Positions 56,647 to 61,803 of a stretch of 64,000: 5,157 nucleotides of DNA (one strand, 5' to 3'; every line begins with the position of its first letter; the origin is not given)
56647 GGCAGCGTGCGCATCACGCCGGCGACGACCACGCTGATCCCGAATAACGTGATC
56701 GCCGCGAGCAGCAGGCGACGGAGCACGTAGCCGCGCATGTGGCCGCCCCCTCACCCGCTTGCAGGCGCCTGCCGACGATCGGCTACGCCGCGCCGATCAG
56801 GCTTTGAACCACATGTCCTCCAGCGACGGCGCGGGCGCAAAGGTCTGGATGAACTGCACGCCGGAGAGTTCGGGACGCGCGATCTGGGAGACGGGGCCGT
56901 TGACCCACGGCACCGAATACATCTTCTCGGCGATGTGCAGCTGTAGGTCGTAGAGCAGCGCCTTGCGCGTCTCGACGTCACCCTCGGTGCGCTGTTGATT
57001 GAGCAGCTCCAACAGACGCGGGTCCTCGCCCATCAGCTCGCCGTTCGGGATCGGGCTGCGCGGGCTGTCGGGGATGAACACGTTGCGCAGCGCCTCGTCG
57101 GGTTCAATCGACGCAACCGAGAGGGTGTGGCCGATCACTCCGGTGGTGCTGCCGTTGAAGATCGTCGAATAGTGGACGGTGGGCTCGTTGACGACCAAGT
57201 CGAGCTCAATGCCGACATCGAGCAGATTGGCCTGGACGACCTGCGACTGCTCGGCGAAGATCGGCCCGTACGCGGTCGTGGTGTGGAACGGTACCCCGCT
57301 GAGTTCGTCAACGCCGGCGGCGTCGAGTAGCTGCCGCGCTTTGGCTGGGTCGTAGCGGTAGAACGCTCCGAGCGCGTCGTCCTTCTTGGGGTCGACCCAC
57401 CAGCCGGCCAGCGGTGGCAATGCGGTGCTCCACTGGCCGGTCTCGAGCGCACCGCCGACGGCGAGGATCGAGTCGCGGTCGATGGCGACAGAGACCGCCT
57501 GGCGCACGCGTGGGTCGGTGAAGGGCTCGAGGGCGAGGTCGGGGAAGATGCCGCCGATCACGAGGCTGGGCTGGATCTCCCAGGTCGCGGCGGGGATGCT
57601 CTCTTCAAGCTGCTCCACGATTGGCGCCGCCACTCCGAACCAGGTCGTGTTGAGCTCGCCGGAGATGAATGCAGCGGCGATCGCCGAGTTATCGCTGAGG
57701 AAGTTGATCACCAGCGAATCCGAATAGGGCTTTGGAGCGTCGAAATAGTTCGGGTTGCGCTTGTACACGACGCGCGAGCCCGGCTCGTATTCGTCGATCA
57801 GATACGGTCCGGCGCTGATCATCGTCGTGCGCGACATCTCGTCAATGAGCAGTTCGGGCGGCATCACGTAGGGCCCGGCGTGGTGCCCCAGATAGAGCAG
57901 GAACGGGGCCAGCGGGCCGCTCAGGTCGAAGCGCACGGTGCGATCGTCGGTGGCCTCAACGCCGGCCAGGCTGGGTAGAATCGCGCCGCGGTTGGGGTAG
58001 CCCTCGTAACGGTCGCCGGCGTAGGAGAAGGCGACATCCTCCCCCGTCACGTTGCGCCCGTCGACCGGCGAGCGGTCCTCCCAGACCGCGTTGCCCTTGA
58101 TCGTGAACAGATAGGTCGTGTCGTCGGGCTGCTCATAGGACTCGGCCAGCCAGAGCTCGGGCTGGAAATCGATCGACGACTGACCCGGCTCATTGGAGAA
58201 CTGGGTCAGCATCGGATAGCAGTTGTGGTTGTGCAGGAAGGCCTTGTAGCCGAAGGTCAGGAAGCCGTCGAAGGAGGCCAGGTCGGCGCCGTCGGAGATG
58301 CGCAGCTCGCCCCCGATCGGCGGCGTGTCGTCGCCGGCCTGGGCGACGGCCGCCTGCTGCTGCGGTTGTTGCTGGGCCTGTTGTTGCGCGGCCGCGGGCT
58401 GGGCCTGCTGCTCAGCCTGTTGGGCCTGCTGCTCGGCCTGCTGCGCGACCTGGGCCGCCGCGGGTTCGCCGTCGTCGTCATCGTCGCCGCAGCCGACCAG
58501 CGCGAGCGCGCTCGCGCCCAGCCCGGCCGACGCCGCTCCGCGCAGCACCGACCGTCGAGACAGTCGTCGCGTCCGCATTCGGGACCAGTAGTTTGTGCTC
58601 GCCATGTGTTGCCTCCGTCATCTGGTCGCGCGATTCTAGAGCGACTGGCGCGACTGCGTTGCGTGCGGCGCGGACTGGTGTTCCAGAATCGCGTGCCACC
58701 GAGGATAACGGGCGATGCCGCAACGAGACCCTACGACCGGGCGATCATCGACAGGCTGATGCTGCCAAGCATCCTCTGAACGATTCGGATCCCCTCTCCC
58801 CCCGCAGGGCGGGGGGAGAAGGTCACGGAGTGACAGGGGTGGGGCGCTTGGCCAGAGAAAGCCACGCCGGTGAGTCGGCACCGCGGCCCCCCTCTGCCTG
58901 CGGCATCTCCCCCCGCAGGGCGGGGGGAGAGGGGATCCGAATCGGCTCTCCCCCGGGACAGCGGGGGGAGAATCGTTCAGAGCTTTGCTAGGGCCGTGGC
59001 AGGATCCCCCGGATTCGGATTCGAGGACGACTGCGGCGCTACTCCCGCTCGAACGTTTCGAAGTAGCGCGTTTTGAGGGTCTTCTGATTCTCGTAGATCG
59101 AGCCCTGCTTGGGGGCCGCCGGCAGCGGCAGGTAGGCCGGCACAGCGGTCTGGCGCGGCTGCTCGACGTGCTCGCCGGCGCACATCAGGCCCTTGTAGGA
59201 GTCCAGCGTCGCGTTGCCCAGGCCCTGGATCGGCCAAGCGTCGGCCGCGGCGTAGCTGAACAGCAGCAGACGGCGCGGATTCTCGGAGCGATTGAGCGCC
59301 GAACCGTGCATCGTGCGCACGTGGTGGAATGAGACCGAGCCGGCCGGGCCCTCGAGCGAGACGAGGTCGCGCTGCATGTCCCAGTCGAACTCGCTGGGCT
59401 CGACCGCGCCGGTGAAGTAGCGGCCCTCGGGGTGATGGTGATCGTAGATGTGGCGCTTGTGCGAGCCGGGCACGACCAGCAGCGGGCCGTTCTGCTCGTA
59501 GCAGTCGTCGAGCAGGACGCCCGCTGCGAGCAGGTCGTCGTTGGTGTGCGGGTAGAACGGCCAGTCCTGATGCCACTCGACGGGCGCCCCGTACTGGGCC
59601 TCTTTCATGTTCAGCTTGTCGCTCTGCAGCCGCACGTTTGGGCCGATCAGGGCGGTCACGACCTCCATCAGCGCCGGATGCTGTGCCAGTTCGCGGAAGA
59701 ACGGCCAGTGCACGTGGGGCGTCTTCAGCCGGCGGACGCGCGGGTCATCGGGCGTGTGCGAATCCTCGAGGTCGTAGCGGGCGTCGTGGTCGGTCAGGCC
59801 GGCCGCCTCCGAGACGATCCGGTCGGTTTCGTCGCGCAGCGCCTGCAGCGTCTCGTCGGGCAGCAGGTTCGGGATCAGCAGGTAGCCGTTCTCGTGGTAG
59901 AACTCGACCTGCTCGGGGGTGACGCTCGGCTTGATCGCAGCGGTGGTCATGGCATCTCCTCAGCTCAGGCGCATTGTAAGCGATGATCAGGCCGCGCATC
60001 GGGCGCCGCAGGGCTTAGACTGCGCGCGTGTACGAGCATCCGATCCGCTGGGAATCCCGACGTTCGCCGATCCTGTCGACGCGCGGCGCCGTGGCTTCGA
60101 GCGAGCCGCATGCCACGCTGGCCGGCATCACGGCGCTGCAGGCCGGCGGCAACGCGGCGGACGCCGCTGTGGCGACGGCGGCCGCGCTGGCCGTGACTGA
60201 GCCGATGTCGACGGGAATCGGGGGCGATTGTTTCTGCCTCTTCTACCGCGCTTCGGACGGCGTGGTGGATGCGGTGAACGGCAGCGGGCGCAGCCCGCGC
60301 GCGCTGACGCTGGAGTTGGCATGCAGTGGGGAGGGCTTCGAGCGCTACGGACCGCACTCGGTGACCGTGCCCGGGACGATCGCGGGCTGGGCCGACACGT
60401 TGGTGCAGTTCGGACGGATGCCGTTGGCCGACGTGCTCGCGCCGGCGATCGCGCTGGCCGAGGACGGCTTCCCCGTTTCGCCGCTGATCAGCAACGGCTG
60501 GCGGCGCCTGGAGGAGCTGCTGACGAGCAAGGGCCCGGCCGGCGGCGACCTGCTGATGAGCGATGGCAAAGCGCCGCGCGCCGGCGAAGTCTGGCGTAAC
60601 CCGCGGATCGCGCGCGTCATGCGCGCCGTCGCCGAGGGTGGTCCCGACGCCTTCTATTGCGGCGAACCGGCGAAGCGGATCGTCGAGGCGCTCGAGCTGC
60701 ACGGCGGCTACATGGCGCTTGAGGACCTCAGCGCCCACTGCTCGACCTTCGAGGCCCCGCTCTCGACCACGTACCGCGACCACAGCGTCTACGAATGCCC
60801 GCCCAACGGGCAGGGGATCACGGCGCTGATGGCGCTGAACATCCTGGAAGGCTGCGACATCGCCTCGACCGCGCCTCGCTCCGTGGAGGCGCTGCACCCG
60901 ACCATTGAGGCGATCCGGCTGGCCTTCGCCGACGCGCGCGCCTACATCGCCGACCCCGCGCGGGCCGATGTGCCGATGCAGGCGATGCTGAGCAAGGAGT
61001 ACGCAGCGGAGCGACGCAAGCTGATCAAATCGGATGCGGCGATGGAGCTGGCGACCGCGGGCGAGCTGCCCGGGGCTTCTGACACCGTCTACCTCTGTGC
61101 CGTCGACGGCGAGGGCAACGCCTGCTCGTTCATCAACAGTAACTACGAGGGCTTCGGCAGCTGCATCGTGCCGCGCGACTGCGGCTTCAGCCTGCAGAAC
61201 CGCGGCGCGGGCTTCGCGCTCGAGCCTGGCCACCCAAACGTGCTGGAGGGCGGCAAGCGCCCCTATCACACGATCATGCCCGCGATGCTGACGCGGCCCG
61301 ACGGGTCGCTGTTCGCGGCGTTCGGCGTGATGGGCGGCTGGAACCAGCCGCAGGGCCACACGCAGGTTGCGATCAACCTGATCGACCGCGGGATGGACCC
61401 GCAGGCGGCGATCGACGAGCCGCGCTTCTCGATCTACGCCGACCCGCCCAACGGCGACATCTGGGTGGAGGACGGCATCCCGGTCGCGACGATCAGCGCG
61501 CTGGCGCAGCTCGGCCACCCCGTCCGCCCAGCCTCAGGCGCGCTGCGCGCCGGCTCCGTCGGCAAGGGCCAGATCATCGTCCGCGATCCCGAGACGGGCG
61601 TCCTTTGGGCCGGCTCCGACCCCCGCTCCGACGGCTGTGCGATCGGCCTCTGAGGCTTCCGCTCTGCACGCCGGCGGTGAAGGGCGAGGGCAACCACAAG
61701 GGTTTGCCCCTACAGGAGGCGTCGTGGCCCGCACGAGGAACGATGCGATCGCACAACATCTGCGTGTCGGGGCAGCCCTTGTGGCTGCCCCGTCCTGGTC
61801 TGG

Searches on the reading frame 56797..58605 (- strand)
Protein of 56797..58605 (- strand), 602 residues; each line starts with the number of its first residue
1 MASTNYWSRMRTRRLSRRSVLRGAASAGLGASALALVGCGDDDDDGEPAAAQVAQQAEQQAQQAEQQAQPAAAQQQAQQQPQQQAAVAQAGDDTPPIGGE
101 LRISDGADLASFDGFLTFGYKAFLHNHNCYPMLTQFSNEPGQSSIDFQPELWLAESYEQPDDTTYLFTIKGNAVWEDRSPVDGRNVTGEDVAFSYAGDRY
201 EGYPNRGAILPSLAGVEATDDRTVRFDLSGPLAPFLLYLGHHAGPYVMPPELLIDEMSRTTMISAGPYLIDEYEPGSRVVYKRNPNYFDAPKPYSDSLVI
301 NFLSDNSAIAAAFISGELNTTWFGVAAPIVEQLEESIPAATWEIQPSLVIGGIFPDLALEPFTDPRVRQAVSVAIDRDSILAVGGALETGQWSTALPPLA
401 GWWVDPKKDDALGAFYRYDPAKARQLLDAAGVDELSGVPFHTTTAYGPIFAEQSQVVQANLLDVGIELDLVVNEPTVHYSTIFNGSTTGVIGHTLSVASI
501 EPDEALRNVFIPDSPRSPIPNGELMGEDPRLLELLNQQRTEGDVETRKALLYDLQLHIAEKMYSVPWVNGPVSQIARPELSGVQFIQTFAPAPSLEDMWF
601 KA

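Call 88: search_protein_families(library=pfam, proteins=[window:56797-58605:-], max_evalue=0.001)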
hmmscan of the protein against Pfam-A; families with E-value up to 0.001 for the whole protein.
window:56797-58605:- (602 aa): 1 family
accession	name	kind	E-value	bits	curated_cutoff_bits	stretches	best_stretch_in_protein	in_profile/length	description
PF00496.27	SBP_bac_5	-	1.7e-57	195.6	32.4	1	149-506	2-357/368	Bacterial extracellular solute-binding proteins, family 5 Middle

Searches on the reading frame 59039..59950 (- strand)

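Call 88: search_protein_families(library=pfam, proteins=[window:59039-59950:-], max_evalue=0.001)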
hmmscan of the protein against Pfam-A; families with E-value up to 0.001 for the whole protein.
window:59039-59950:- (303 aa): 1 family
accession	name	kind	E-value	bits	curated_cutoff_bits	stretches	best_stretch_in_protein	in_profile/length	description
PF05721.19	PhyH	-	2.9e-39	136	22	1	18-227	1-212/213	Phytanoyl-CoA dioxygenase (PhyH)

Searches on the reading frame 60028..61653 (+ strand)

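Call 88: search_protein_families(library=pfam, proteins=[window:60028-61653:+], max_evalue=0.001)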
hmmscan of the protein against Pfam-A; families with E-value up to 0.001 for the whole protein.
window:60028-61653:+ (541 aa): 1 family
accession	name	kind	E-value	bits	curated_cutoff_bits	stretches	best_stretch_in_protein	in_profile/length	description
PF01019.26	G_glu_transpept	-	8.9e-144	480.5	27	1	36-536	3-512/512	Gamma-glutamyltranspeptidase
